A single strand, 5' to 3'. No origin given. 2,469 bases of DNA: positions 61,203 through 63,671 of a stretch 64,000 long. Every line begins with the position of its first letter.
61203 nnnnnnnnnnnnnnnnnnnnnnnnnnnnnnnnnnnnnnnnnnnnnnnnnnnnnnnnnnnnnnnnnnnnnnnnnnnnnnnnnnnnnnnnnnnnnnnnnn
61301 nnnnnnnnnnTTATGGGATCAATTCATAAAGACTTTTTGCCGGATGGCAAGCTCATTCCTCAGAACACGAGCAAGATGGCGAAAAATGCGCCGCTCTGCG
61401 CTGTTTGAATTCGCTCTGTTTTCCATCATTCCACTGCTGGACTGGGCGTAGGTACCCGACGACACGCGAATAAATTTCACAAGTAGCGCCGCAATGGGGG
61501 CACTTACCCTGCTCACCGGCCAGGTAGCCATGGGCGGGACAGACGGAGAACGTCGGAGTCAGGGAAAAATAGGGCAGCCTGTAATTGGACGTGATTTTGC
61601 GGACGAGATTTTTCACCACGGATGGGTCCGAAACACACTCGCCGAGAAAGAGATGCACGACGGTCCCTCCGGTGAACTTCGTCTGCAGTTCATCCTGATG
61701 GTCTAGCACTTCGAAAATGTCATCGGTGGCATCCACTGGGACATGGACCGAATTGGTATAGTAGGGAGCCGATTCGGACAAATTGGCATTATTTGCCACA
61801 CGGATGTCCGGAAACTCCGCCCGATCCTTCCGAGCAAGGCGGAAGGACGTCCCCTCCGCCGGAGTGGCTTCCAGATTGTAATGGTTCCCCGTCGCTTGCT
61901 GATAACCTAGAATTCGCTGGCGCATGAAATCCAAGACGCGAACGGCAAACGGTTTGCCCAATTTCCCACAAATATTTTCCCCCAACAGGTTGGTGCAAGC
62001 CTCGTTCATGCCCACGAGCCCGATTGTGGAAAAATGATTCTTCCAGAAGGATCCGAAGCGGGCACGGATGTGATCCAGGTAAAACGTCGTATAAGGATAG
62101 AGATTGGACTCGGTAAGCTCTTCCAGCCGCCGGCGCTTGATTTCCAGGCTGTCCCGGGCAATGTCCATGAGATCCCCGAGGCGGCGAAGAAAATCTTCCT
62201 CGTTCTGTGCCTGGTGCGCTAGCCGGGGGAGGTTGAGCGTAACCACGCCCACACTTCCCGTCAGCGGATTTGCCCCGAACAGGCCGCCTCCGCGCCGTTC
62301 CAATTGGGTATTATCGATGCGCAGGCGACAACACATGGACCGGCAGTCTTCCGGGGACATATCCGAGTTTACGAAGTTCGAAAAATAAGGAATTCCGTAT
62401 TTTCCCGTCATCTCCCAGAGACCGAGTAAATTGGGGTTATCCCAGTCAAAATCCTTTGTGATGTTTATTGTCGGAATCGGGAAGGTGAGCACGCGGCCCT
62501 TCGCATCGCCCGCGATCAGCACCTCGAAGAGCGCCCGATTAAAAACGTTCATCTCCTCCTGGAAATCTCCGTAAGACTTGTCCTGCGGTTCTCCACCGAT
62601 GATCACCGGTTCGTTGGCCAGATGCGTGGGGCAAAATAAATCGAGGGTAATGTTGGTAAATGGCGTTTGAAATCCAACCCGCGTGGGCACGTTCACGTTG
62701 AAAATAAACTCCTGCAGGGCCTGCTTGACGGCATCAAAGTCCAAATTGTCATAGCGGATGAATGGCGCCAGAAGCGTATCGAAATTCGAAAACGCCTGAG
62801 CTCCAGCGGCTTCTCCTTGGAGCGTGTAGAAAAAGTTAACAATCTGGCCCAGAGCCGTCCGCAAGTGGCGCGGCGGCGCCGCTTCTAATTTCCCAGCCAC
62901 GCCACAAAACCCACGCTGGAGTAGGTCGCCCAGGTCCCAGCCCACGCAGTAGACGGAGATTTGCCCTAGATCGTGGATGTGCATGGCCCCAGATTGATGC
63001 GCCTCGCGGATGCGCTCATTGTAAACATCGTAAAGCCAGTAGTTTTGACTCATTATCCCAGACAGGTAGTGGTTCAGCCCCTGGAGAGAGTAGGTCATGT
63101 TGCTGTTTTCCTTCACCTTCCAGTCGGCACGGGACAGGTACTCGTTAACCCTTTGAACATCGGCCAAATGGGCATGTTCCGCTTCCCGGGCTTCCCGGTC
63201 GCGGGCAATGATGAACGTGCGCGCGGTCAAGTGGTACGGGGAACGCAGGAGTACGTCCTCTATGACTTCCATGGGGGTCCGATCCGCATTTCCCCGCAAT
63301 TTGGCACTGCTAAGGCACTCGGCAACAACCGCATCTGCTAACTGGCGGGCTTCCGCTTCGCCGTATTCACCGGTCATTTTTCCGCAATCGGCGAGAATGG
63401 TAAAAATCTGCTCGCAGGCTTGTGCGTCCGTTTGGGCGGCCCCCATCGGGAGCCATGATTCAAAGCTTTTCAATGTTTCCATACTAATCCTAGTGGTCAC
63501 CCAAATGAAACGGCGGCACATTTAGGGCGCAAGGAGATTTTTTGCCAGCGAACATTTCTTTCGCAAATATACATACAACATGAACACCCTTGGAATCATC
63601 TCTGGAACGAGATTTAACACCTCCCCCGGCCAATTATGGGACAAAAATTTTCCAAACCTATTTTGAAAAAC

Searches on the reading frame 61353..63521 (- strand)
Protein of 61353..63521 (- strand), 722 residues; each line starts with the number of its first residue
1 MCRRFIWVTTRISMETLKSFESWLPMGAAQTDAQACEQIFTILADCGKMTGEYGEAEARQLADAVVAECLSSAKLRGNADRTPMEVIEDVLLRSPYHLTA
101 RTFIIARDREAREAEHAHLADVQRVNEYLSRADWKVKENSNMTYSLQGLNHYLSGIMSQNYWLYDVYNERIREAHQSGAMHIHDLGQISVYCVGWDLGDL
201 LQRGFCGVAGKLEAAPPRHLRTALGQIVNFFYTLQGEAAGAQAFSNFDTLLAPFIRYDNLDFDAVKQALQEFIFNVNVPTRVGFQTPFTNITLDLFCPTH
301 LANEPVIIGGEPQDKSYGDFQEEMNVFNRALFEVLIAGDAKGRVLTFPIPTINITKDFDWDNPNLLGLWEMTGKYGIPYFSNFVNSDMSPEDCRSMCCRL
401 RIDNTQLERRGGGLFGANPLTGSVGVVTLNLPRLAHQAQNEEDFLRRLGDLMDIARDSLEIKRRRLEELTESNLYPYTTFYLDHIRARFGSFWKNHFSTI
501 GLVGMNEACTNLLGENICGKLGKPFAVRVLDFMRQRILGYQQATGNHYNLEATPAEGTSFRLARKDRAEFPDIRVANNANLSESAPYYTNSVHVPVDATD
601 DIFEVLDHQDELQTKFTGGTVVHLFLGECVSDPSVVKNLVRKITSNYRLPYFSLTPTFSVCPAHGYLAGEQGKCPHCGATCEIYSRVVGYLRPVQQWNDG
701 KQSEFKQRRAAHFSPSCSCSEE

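Call 78: find_encoding_contigs(protein=window:61353-63521:-, flank=10000, max_places=2)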
Protein window:61353-63521:- (722 aa): no gene with exactly this product is on record in the collection.
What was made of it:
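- Tried and rejected: The right-end protein is not on record (call 78).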
